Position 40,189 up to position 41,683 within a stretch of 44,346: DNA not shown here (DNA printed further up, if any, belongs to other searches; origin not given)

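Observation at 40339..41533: The cytosine-methyltransferase locus has two reading frames open over about 1 kb, and both carry methyltransferase motifs: recoding, phase-switchable specificity, or overprinted genes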

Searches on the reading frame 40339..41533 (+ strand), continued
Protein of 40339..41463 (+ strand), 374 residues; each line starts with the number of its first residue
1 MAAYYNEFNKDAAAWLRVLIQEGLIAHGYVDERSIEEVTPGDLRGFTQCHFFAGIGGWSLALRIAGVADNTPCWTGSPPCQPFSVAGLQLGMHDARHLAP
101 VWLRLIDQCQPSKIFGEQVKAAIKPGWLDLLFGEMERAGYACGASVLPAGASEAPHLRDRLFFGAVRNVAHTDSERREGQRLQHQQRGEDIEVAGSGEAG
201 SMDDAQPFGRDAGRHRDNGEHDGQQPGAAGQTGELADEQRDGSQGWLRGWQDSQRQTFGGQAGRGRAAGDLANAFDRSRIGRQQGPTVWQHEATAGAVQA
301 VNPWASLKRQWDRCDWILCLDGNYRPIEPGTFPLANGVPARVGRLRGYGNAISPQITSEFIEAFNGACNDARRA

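Call 43: fold_search(model_id=the predicted structure, library=pdb)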
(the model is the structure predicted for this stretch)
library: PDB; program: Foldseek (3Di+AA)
matches with E <= 10: 352; with E <= 0.001: 0
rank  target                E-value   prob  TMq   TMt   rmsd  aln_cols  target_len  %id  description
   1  8c7e_A                8.3e-02  0.91  0.10  0.20  12.7        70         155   16  Serendipitous cyanase structure from Serratia-like contamination (released 2023-02-22)
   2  2iu7_A                2.6e-01  0.77  0.10  0.20   6.7        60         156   15  Site directed mutagenesis of key residues involved in the catalytic mechanism of Cyanase (released 2006-06-06)
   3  2iv1_A                2.6e-01  0.77  0.10  0.20   6.6        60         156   15  SITE DIRECTED MUTAGENESIS OF KEY RESIDUES INVOLVED IN THE CATALYTIC MECHANISM OF CYANASE (released 2008-10-28)
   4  2ivq_A                3.1e-01  0.75  0.10  0.20   6.8        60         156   13  SITE DIRECTED MUTAGENESIS OF KEY RESIDUES INVOLVED IN THE CATALYTIC MECHANISM OF CYANASE (released 2008-10-28)
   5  4y42_A                3.1e-01  0.69  0.10  0.20   8.1        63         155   16  Cyanase (CynS) from Serratia proteamaculans (released 2015-04-08)
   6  2ivg_A                3.3e-01  0.72  0.10  0.20   6.9        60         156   13  SITE DIRECTED MUTAGENESIS OF KEY RESIDUES INVOLVED IN THE CATALYTIC MECHANISM OF CYANASE (released 2008-10-28)
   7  2ivb_A                4.0e-01  0.66  0.10  0.20   6.7        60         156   15  SITE DIRECTED MUTAGENESIS OF KEY RESIDUES INVOLVED IN THE CATALYTIC MECHANISM OF CYANASE (released 2008-10-28)
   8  1dw9_A                4.8e-01  0.66  0.10  0.20   5.3        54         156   15  Structure of cyanase reveals that a novel dimeric and decameric arrangement of subunits is required for formation of t (released 2000-05-16)
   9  2iuo_A                4.8e-01  0.66  0.10  0.20   6.7        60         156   15  Site Directed Mutagenesis of Key Residues Involved in the Catalytic Mechanism of Cyanase (released 2006-06-08)
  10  6xgt_C                5.1e-01  0.57  0.10  0.19   9.3        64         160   12  Crystal structure of cyanase from the thermophilic fungus Thermomyces lanuginosus (released 2021-01-27)
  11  6tv0_A                5.5e-01  0.63  0.10  0.20   5.7        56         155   16  Serratia spp. cyanase hydratase (released 2021-01-27)
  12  7o74_A                5.5e-01  0.54  0.10  0.20  11.7        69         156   14  Structure of cyanase from Pseudomonas lactis (released 2021-04-21)
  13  8cll_A                8.0e-01  0.47  0.10  0.11  15.6        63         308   11  Structural insights into human TFIIIC promoter recognition (released 2023-06-21)
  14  8i9t_CC               8.5e-01  0.04  0.10  0.11  37.5       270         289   13  Cryo-EM structure of a Chaetomium thermophilum pre-60S ribosomal subunit - State Dbp10-1 (released 2023-05-17)
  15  8xck_F                9.1e-01  0.04  0.08  0.09  27.9       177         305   15  Closed state of central tail fiber of bacteriophage lambda (released 2024-05-01)
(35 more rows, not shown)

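Call 44: search_solved_structures(query=A1, max_evalue=10, show_alignments=4)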
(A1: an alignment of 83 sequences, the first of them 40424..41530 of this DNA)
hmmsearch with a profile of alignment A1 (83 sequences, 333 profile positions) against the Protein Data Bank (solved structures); distinct sequences matched with E-value up to 10: 0.

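Call 47: predict_structure(alignment_id=A2)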
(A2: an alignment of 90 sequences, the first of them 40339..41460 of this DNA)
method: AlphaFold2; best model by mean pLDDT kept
length: 374 residues; sequences in the alignment: 90
mean_pLDDT: 59.0   pTM: 0.56
mean pLDDT of the five models: 59.0, 58.2, 55.3, 54.7, 53.1
residues with pLDDT >= 90: 75; 70-90: 72; 50-70: 39; < 50: 188
segments of 3 or more residues with pLDDT < 50: 82-87, 148-157, 174-176, 181-304, 310-320, 322-350
pLDDT, mean of each block of 10 residues (from residue 1): 91 93 96 95 96 86 91 80 47 74 92 83 62 84 62 44 78 49 45 42 40 38 34 27 31 30 26 30 29 33 46 43 45 39 36 76 81 73
secondary structure, 60 per line:
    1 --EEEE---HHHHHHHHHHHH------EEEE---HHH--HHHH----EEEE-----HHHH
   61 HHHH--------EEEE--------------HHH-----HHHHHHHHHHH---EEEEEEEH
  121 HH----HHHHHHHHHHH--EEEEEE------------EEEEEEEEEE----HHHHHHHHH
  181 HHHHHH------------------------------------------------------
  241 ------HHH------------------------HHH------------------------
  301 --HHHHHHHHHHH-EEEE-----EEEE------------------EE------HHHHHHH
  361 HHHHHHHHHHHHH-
elements in order: E3-6 H10-21 E28-31 H40-43 E48-51 H57-64 E73-76 H99-109 E113-119 H127-137 E140-145 E158-167 H172-186 H303-313 E315-318 E324-327 H354-373

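Call 58: find_encoding_contigs(protein=P0002, flank=1500, max_places=3)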
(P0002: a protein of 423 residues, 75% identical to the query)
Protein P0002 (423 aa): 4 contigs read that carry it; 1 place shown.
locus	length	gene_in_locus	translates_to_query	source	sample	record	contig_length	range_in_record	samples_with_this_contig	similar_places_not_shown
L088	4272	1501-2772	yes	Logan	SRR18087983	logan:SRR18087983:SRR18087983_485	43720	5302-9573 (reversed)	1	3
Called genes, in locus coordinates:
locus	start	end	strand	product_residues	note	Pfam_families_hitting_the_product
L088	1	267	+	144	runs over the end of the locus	-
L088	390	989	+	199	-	PF05869:Dam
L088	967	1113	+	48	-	-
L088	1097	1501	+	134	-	-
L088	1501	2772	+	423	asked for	PF00145:DNA_methylase (faint)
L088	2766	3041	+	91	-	-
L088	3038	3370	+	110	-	-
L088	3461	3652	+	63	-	-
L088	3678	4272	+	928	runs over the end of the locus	PF08707:PriCT_2, PF13362:Toprim_3 (weak)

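Call 59: find_encoding_contigs(protein=P0001, flank=1500, max_places=1)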
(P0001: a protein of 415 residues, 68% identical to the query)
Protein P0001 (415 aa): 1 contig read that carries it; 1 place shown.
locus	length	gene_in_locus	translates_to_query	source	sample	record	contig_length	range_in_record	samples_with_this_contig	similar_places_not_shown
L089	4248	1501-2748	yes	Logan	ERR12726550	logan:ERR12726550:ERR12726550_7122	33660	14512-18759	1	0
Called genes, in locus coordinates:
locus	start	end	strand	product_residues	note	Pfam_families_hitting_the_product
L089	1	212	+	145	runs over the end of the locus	-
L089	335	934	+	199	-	PF05869:Dam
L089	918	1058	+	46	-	-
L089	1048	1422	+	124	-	-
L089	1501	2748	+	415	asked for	-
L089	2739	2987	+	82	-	-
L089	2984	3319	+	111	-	-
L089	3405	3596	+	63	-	-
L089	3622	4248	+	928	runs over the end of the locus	PF08707:PriCT_2, PF13362:Toprim_3 (weak)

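Call 60: find_encoding_contigs(protein=P0003, flank=1500, max_places=1)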
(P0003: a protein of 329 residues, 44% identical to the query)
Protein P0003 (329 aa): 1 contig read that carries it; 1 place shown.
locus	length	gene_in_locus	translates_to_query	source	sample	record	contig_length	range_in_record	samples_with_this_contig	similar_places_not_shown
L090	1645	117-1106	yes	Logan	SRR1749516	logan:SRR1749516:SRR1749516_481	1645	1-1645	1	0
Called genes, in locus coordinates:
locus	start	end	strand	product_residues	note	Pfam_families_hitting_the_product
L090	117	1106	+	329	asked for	-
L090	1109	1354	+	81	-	-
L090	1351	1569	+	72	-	-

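Call 79: list_cluster_members(proteins=[L001:1331-2125:+, window:40424-41530:+, P0023, P0079])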
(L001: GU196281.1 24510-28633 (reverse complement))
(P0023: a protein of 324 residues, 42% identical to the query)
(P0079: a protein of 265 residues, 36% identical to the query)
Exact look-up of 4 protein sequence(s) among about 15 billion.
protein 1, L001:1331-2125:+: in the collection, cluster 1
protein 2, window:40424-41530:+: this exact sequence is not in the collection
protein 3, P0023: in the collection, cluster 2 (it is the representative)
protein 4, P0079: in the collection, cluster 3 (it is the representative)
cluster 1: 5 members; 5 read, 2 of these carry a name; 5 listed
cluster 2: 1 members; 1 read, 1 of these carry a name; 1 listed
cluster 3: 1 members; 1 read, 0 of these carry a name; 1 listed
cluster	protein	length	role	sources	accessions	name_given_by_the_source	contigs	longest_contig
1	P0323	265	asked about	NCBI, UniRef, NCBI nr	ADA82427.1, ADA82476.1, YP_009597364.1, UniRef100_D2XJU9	DNA methyltransferase [Escherichia phage K1ind2] | Putative Mte8-like protein n=2 Tax=Kagunavirus K1ind2 TaxID=1911009 RepID=D2XJU9_9CAUD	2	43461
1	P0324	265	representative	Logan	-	-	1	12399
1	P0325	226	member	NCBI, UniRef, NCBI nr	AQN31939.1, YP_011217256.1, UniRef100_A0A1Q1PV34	putative Mte8-like protein [Escherichia phage P_AB-2017] | Putative Mte8-like protein n=1 Tax=Escherichia phage P_AB-2017 TaxID=1933115 ... | putative Mte8-like protein [Escherichia phage P AB-2017]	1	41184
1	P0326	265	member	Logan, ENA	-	-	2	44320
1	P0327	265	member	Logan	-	-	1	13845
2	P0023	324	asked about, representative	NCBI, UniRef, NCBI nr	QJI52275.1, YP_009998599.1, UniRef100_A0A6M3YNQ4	hypothetical protein [Cronobacter phage JC01] | Uncharacterized protein n=1 Tax=Cronobacter phage JC01 TaxID=2729575 ... | DNA methyltransferase [Cronobacter phage JC01]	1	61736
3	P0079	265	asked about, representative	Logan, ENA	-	-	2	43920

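Call 87: fold_search(model_id=the predicted structure, library=pdb)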
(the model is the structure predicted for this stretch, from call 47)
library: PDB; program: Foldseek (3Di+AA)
matches with E <= 10: 881; with E <= 0.001: 40
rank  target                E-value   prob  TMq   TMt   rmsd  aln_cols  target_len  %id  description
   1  8yf3                  3.3e-06  1.00  0.27  0.30   7.1       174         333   20  DNA cytosine C5-carboxymethyltransferase in complex with Cx-SAM (released 2025-09-03)
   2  9hgm_A                4.5e-06  1.00  0.27  0.29   7.4       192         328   18  Structure of human DNMT2 with bound allosteric inhibitor (released 2025-08-27)
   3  1dct_A                5.7e-06  1.00  0.29  0.32   5.3       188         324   19  DNA (CYTOSINE-5) METHYLASE FROM HAEIII COVALENTLY BOUND TO DNA (released 1995-09-15)
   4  4h0n_A                7.3e-06  1.00  0.28  0.31   7.0       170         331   19  Crystal structure of Spodoptera frugiperda DNMT2 E260A/E261A/K263A mutant (released 2012-11-14)
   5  9hgm_B                9.9e-06  1.00  0.26  0.30   7.3       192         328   18  Structure of human DNMT2 with bound allosteric inhibitor (released 2025-08-27)
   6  2z6a_A                1.5e-05  1.00  0.31  0.34   4.7       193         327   18  S-Adenosyl-L-methionine-Dependent Methyl Transfer: Observable Precatalytic Intermediates during DNA Cytosine Methylati (released 2007-08-21)
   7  2z6q_A                2.2e-05  1.00  0.30  0.33   4.5       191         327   19  Ternary structure of Arg165Ala M.HhaI C5-Cytosine DNA methyltransferase with unmodified DNA and AdoHcy (released 2007-08-28)
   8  1fjx_A                2.5e-05  1.00  0.29  0.33   6.2       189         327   20  STRUCTURE OF TERNARY COMPLEX OF HHAI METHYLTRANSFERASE MUTANT (T250G) IN COMPLEX WITH DNA AND ADOHCY (released 2000-12-15)
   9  2uyh_A                2.6e-05  1.00  0.27  0.31   9.3       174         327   20  HhaI DNA methyltransferase S87Q-Q237S mutant complex with 13mer GCGC- GMGC oligonucleotide and SAH (released 2008-05-27)
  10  2uyc_A                2.8e-05  1.00  0.30  0.33   4.4       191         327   19  HhaI DNA methyltransferase R163N mutant complex with 13mer GCGC-GMGC oligonucleotide and SAH (released 2008-05-27)
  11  2i9k_A                2.8e-05  1.00  0.29  0.33   6.3       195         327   19  Engineered Extrahelical Base Destabilization Enhances Sequence Discrimination of DNA Methyltransferase M.HhaI (released 2006-10-10)
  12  3ubt_A                2.8e-05  1.00  0.27  0.30   6.0       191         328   17  Crystal Structure of C71S Mutant of DNA Cytosine-5 Methyltransferase M.HaeIII Bound to DNA (released 2012-10-03)
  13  9m5u_A                3.8e-05  1.00  0.24  0.13  10.3       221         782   15  Cryo-EM structure of Arabidopsis thaliana MET1 (aa:621-1534) in complex with hemimethylated DNA analog (released 2025-08-20)
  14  2uz4_A                4.0e-05  1.00  0.30  0.34   4.4       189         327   20  HhaI DNA methyltransferase R165N mutant complex with 13mer GCGC-GMGC oligonucleotide and SAH (released 2008-06-03)
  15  2z6u_A                4.3e-05  1.00  0.29  0.33   4.5       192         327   18  Ternary structure of the Glu119Ala M.HhaI, C5-Cytosine DNA methyltransferase, with unmodified DNA and AdoHcy (released 2007-11-20)
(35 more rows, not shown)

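Call 88: search_protein_representatives(alignment_id=A1)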
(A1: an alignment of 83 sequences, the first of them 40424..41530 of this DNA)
Query: 83 sequences, 333 profile positions. Proteins with E-value up to 0.001 (for the whole library): 26166; up to 1e-10: 14475; up to 1e-30: 8359. The best 150 are listed.
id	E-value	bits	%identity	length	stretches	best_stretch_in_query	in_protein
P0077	1.2e-123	429.2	-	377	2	7-210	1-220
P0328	7.2e-122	423.3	-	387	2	7-209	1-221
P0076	4.4e-120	417.4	-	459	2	6-244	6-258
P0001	5.0e-119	414.0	-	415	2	8-224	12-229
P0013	6.3e-119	413.7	-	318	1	7-308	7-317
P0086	7.4e-118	410.1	-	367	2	11-211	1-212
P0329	1.5e-117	409.2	-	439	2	7-215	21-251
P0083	2.0e-116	405.5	-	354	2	11-215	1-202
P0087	5.0e-116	404.1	-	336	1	7-329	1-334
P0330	2.2e-115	402.0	-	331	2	125-298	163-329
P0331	4.0e-113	394.6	-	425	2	6-208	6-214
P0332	1.1e-112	393.2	-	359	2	7-214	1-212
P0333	1.2e-112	393.0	-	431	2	7-242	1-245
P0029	1.0e-111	389.9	-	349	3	7-133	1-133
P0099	2.3e-111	388.8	-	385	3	7-140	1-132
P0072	2.9e-103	362.2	-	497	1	2-310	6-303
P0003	2.0e-102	359.4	-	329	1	8-323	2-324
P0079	1.7e-101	356.4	-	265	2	199-300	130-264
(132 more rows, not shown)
